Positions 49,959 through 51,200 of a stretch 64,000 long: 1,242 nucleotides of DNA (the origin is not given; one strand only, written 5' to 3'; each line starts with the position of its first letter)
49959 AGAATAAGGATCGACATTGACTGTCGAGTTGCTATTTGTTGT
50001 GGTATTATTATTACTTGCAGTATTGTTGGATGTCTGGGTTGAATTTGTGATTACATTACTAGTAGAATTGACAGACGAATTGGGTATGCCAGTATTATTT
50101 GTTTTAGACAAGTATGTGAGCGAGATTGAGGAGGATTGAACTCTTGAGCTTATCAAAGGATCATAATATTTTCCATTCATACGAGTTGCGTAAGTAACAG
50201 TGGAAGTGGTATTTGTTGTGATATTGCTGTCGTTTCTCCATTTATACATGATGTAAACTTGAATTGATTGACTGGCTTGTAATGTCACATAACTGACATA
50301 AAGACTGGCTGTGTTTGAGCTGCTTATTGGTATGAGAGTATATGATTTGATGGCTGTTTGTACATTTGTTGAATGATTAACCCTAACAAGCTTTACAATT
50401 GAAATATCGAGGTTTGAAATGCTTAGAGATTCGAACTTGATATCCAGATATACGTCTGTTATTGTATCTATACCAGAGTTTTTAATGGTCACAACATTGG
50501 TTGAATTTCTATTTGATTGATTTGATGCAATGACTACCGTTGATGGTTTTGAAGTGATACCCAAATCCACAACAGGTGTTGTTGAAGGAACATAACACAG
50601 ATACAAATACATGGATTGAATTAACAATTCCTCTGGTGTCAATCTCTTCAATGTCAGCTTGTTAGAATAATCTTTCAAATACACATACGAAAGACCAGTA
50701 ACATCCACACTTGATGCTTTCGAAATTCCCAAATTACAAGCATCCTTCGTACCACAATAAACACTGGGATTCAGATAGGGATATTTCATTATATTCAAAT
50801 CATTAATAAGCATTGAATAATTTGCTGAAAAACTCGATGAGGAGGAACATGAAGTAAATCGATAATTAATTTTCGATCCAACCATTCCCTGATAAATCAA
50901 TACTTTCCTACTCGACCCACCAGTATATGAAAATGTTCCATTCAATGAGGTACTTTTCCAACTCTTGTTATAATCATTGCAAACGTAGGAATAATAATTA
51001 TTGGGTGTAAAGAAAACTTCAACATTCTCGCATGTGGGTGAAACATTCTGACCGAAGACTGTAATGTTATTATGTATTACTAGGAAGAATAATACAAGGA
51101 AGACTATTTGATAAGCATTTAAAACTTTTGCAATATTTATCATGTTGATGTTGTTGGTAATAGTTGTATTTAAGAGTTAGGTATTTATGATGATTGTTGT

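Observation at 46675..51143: About 1470-aa mucin-like multipass surface glycoprotein with a PPxY-bearing cytoplasmic tail; two ORFs joined by a 44-nt intron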

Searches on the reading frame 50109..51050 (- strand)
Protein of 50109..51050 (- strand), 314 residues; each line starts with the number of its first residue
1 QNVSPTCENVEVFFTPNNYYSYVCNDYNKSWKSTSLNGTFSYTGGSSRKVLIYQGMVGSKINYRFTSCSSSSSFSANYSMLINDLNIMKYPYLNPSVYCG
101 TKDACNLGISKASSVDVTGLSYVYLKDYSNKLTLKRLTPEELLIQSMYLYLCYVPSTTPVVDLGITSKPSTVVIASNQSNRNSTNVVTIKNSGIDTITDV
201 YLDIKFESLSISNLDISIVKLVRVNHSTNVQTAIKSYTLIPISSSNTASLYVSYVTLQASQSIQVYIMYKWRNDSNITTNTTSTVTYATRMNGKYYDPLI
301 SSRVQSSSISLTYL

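Call 65: predict_structure(alignment_id=A3)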
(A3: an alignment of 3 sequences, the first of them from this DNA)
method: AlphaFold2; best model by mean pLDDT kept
length: 314 residues; sequences in the alignment: 3
mean_pLDDT: 30.1   pTM: 0.24
mean pLDDT of the five models: 30.1, 27.6, 27.1, 26.8, 26.4
residues with pLDDT >= 90: 0; 70-90: 0; 50-70: 0; < 50: 314
segments of 3 or more residues with pLDDT < 50: 1-314
pLDDT, mean of each block of 10 residues (from residue 1): 28 31 33 32 28 31 42 44 43 39 30 31 32 34 30 27 23 28 32 30 30 31 26 27 24 27 22 26 28 25 25 22
secondary structure, 60 per line:
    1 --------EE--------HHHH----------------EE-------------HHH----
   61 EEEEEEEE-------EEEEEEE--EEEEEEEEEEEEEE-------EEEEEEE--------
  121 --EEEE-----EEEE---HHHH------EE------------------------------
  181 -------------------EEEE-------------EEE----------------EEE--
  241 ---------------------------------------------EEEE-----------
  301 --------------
elements in order: H19-22 E61-68 E76-82 E85-98 E106-112 E123-126 E132-135 H139-142 E200-203 E217-219 E236-238 E286-289

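Call 75: search_solved_structures(query=A3, max_evalue=10)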
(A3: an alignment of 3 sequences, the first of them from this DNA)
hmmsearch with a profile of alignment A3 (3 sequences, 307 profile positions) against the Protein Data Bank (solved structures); distinct sequences matched with E-value up to 10: 0.
